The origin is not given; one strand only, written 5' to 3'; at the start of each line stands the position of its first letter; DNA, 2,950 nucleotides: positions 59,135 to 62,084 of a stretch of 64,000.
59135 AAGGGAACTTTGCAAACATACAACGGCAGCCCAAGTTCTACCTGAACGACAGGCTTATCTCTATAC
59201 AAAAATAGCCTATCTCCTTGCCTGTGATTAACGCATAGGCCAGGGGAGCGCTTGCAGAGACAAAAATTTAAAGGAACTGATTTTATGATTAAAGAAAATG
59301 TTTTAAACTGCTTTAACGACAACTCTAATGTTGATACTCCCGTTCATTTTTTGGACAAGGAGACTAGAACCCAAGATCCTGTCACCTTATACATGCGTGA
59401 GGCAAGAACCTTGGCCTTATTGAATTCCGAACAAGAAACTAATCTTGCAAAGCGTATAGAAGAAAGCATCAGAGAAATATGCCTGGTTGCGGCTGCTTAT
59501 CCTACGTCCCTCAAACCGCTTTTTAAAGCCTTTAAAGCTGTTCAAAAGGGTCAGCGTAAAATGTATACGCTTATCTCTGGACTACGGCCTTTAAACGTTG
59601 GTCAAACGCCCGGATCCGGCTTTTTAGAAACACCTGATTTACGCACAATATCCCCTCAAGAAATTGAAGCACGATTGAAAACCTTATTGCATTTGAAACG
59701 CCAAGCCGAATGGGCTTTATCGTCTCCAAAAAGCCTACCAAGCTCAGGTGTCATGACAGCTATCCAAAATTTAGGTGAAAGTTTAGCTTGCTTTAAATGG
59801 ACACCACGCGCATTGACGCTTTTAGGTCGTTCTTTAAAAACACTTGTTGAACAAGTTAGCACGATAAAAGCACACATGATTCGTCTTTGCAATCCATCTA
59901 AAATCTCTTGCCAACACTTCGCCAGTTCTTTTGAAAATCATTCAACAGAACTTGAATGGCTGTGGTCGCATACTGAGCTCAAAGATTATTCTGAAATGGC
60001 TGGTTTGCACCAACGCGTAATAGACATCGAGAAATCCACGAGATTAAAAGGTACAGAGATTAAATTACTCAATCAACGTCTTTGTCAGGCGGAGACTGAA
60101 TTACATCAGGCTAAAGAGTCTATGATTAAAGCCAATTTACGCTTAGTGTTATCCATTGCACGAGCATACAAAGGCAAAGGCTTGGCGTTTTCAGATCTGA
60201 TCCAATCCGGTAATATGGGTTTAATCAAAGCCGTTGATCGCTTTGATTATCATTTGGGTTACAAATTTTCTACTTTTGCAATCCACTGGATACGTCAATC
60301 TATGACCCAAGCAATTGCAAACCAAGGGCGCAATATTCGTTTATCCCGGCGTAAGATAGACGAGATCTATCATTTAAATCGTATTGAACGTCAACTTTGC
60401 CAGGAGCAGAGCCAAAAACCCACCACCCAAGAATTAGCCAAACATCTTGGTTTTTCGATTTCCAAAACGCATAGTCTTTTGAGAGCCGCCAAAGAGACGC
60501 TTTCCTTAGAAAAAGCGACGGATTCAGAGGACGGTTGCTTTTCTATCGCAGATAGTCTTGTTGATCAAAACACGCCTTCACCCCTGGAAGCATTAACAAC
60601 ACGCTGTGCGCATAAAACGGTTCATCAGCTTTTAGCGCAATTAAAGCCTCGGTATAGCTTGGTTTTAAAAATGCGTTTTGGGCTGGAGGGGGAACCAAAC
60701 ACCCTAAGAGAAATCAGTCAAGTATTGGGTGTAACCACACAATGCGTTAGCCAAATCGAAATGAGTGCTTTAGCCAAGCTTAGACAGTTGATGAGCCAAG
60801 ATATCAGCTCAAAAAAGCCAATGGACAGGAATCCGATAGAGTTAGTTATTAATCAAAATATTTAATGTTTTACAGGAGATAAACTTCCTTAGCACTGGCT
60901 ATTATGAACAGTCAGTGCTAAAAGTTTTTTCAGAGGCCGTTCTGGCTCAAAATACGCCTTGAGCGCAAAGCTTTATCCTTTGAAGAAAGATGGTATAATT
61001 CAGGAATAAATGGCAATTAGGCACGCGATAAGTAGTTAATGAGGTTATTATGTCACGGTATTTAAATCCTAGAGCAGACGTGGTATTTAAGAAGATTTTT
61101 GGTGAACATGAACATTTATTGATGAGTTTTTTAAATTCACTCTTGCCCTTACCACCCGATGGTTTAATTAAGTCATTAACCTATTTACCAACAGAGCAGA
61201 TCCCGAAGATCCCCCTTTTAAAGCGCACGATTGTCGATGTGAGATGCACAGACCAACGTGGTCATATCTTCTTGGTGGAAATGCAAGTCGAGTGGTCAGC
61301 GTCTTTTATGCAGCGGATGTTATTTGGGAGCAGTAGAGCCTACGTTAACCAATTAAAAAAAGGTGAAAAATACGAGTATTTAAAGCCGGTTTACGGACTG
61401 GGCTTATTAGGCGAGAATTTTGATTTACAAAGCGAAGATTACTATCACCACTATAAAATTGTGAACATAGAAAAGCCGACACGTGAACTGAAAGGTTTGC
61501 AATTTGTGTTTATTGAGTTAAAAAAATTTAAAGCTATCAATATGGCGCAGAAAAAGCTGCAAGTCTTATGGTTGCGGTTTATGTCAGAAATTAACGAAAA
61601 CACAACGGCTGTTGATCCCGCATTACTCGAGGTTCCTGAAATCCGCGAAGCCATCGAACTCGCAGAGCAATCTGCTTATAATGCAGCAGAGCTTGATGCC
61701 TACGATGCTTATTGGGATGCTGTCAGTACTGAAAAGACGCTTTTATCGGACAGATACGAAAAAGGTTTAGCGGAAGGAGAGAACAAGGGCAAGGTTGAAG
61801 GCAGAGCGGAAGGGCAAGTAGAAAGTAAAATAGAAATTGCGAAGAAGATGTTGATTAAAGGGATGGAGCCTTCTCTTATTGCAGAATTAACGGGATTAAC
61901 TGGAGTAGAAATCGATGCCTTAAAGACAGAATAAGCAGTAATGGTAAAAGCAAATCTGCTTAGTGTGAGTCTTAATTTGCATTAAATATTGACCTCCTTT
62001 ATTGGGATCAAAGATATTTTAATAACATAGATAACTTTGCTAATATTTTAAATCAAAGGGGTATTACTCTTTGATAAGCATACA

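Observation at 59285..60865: ICE-encoded second RpoD-like sigma factor with altered promoter-recognition residues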

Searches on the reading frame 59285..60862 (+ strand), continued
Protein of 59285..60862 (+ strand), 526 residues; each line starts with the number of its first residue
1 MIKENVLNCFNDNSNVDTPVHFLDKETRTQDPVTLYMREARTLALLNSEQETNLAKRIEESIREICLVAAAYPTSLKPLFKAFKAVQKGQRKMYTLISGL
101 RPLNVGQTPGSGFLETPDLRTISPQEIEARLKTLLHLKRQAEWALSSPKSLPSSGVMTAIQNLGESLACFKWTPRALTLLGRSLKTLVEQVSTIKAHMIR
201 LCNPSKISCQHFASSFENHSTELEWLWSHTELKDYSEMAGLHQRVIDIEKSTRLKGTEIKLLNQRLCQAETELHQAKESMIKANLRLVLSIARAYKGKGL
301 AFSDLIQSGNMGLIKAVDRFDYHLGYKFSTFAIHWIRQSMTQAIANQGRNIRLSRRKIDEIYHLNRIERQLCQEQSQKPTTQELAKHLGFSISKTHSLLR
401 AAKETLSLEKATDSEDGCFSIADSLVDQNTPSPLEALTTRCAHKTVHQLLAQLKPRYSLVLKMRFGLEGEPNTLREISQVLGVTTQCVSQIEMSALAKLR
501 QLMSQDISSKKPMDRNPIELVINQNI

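Call 83: find_related_loci(query=A2, collection=metagenome_contigs, flank=10000)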
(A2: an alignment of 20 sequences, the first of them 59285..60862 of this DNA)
Query A2 (526 aa) in metagenome_contigs; peptide patterns used: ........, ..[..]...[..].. (x = any residue, [..] = any of these).
600 stretches matched a pattern (row limit reached: there are more); 590 encode a relative of the query (tblastn E <= 1e-3); the best 80 are kept; 80 distinct loci.
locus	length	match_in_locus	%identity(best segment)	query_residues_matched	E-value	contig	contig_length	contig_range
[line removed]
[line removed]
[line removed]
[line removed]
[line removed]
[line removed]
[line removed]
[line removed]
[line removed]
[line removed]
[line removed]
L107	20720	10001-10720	42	262-503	4e-53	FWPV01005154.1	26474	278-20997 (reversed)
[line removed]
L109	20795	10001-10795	40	237-501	3e-52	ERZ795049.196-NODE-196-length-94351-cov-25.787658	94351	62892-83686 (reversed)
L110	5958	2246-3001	41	247-500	2e-52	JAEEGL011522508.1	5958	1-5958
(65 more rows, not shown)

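Call 85: search_dna_similar(query=window:59285-60862:+, collection=plasmids, mode=protein, max_rows=25, max_evalue=1e-20)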
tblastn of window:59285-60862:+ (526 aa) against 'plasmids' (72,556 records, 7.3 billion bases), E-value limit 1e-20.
Records with a match: 252; places in all: 330; records where one place covers at least 80% of the query: 65.
Best place of each record, by identity: <60% 252.
By first word of the organism name: Nostoc 30; Acaryochloris 19; Burkholderia 16; Cupriavidus 14; Caballeronia 14; Novosphingobium 7; Leptolyngbya 7; Deinococcus 6; Acinetobacter 5; Paracoccus 5; and 81 more.
By predicted mobility (MOB-suite, as given by PLSDB): non-mobilizable 168; conjugative 53; mobilizable 31.
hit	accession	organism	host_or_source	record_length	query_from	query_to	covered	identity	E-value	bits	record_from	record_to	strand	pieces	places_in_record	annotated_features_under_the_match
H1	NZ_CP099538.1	Pantoea ananatis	Oryza sativa,cell culture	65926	28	500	90%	34.1%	2e-74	264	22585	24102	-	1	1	rpoD: RNA polymerase sigma factor RpoD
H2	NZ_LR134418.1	Legionella adelaidensis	environmental,Cooling tower water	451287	23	500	91%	33.5%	1e-75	267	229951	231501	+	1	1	rpoD: RNA polymerase sigma factor RpoD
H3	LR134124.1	Klebsiella aerogenes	not available: to be reported later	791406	28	500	90%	33.8%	5e-73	259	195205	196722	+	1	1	rpoD: RNA polymerase sigma factor rpoD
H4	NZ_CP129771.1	Klebsiella pneumoniae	Homo sapiens,whole organism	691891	28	500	90%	33.5%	5e-74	262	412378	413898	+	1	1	rpoD: RNA polymerase sigma factor RpoD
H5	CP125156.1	Klebsiella pneumoniae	-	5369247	28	500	90%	33.5%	5e-74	262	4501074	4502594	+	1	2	rpoD: RNA polymerase sigma factor RpoD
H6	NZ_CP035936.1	Acinetobacter cumulans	Pure Culture,Sewage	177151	28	500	90%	33.5%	3e-78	275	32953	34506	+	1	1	rpoD: RNA polymerase sigma factor RpoD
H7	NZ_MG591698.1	Escherichia coli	Homo sapiens,feces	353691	28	500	90%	33.1%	1e-72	258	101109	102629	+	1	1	rpoD: RNA polymerase sigma factor RpoD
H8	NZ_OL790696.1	Escherichia coli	-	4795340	28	500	90%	33.1%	1e-72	258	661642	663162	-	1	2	none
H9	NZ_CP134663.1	Escherichia coli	Larus michahellis,bacteria,cloaca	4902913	28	500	90%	33.1%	1e-72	258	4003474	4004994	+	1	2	none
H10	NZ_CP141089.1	Escherichia coli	Homo sapiens,Infected Human Urine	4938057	28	500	90%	33.1%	1e-72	258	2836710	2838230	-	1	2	none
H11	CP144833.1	Candidatus Stammera capleta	insect metagenome,tissue sample,midgut ...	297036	10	501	94%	31.7%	7e-68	244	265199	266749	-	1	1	record has no annotation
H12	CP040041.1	Acinetobacter baumannii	Homo sapiens,blood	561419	28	500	90%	32.9%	1e-75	267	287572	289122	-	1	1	rpoD: RNA polymerase sigma factor RpoD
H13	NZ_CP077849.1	Acinetobacter baumannii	Homo sapiens,Rectal swab_P28_BU14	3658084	28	500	90%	32.9%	1e-75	267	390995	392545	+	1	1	none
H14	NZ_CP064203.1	Acinetobacter baumannii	Homo sapiens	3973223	28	500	90%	32.9%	1e-75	267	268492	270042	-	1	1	none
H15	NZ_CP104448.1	Acinetobacter baumannii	Homo sapiens,sputum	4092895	28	500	90%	32.9%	1e-75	267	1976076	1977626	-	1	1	none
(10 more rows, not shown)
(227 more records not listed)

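Call 86: get_annotated_region(hit=H1, flank=8000)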
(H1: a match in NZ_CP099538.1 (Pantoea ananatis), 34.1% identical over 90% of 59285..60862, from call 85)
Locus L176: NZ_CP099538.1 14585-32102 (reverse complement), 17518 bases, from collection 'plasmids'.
description: Pantoea ananatis strain JT1-188 plasmid unnamed3
organism: Pantoea ananatis (NCBI taxid 553)
taxonomy: Bacteria; Pseudomonadota; Gammaproteobacteria; Enterobacterales; Erwiniaceae; Pantoea; Pantoea ananatis
host: -; source: Oryza sativa,cell culture; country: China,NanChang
typing (MOB-suite, as given by PLSDB): non-mobilizable
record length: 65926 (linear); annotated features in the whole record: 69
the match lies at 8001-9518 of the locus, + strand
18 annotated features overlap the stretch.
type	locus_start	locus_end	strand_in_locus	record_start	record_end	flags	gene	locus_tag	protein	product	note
CDS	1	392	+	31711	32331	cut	-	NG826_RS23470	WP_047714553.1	TIGR04211 family SH3 domain-containing protein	-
CDS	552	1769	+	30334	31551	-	-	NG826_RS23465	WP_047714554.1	multifunctional CCA addition/repair protein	GO:0001680 - tRNA 3'-terminal CCA addition [Evidence IEA]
CDS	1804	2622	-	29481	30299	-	bacA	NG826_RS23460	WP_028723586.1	undecaprenyl-diphosphate phosphatase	GO:0016311 - dephosphorylation [Evidence IEA]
CDS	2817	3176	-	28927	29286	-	folB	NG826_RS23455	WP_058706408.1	bifunctional dihydroneopterin aldolase/7,8-dihydroneopterin epimerase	GO:0006760 - folic acid-containing compound metabolic process [Evidence IEA]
CDS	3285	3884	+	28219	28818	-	plsY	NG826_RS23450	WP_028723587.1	glycerol-3-phosphate 1-O-acyltransferase PlsY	GO:0006654 - phosphatidic acid biosynthetic process [Evidence IEA]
CDS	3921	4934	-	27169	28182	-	tsaD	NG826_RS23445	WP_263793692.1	tRNA (adenosine(37)-N6)-threonylcarbamoyltransferase complex transferase subunit TsaD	GO:0006400 - tRNA modification [Evidence IEA]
CDS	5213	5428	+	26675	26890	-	rpsU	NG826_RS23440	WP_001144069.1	30S ribosomal protein S21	GO:0006412 - translation [Evidence IEA]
CDS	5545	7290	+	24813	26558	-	dnaG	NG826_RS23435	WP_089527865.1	DNA primase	GO:0006269 - DNA replication, synthesis of RNA primer [Evidence IEA]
CDS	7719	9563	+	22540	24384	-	rpoD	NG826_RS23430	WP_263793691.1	RNA polymerase sigma factor RpoD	GO:0006355 - regulation of DNA-templated transcription [Evidence IEA]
CDS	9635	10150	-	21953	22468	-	mug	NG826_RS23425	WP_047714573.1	G/U mismatch-specific DNA glycosylase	GO:0006285 - base-excision repair, AP site formation [Evidence IEA]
CDS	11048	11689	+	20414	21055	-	-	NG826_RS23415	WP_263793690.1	hypothetical protein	-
CDS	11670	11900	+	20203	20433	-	-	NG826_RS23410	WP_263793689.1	hypothetical protein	-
CDS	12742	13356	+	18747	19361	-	-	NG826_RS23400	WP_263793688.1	hypothetical protein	-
CDS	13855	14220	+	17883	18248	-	-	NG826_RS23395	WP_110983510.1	hypothetical protein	-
CDS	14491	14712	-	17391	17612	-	-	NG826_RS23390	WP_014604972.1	ogr/Delta-like zinc finger family protein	-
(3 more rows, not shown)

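Call 87: get_annotated_region(hit=H6, flank=8000)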
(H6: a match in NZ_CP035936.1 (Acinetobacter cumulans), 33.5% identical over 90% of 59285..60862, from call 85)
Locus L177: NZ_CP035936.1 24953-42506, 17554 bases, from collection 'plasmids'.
description: Acinetobacter cumulans strain WCHAc060092 plasmid p1_060092, complete sequence
organism: Acinetobacter cumulans (NCBI taxid 2136182)
taxonomy: Bacteria; Pseudomonadota; Gammaproteobacteria; Moraxellales; Moraxellaceae; Acinetobacter; Acinetobacter cumulans
host: -; source: Pure Culture,Sewage; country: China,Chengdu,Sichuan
typing (MOB-suite, as given by PLSDB): non-mobilizable
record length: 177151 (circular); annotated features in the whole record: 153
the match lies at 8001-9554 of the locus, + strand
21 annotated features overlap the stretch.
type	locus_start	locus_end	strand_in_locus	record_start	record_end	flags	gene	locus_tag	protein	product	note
CDS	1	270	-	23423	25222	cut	-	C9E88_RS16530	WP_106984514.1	DUF2157 domain-containing protein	-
CDS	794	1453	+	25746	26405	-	ribB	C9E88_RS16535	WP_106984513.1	3,4-dihydroxy-2-butanone-4-phosphate synthase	-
CDS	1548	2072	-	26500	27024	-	-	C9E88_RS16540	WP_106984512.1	HPP family protein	-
CDS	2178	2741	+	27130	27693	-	-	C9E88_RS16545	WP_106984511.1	TetR/AcrR family transcriptional regulator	GO:0006355 - regulation of DNA-templated transcription [Evidence IEA]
CDS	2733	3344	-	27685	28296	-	-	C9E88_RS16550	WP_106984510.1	LysE family translocator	-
CDS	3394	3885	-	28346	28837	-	-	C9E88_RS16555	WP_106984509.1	DUF1289 domain-containing protein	-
CDS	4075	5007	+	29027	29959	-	-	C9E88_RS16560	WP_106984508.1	rhodanese-related sulfurtransferase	-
CDS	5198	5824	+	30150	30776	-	-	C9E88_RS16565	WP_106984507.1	DedA family protein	GO:0055085 - transmembrane transport [Evidence IEA]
CDS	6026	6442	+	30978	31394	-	-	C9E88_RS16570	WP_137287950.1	ABZJ_00895 family protein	-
CDS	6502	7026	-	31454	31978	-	-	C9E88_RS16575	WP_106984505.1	YecA family protein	-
CDS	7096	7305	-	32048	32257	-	-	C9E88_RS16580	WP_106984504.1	hypothetical protein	-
CDS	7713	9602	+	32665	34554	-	rpoD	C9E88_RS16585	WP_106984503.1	RNA polymerase sigma factor RpoD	GO:0006355 - regulation of DNA-templated transcription [Evidence IEA]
CDS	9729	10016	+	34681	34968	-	-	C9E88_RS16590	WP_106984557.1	DUF493 domain-containing protein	-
CDS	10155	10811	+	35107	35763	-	lipB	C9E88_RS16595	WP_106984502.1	lipoyl(octanoyl) transferase LipB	GO:0009249 - protein lipoylation [Evidence IEA]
CDS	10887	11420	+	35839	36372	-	-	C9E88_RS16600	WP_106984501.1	hypothetical protein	-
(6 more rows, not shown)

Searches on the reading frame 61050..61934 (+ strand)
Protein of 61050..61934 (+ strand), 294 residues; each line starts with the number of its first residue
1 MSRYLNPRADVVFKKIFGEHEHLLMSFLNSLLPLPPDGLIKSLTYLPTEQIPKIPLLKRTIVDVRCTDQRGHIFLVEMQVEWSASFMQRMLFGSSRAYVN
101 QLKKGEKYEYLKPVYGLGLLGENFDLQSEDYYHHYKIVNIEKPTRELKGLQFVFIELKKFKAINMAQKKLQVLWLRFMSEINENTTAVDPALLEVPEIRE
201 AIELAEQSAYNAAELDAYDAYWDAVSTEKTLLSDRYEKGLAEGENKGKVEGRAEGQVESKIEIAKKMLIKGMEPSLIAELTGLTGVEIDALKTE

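Call 12: search_protein_families(library=pfam, proteins=[window:61050-61934:+], max_evalue=0.01)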
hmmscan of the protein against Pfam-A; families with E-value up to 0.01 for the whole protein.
window:61050-61934:+ (294 aa): 1 family
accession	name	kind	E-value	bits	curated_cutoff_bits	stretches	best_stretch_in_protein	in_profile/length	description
PF12784.13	PDDEXK_2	-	1.6e-44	152.8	27.4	1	7-221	1-215/229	PD-(D/E)XK nuclease family transposase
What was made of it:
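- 61050..61934 (+): Rpn/YhgA-like PD-(D/E)XK protein, a recurrent downstream neighbour of the sigma gene. Pfam PDDEXK_2, E=1.6e-44 (call 12).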

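Call 71: search_protein_families(library=padloc, proteins=[window:61050-61934:+], max_evalue=0.001)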
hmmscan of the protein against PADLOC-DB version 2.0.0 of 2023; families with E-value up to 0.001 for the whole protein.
window:61050-61934:+ (294 aa): 1 family
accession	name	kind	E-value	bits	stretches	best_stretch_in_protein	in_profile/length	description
PDLC01084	C3a178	-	2.2e-05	22.9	1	236-272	53-88/90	putative invertase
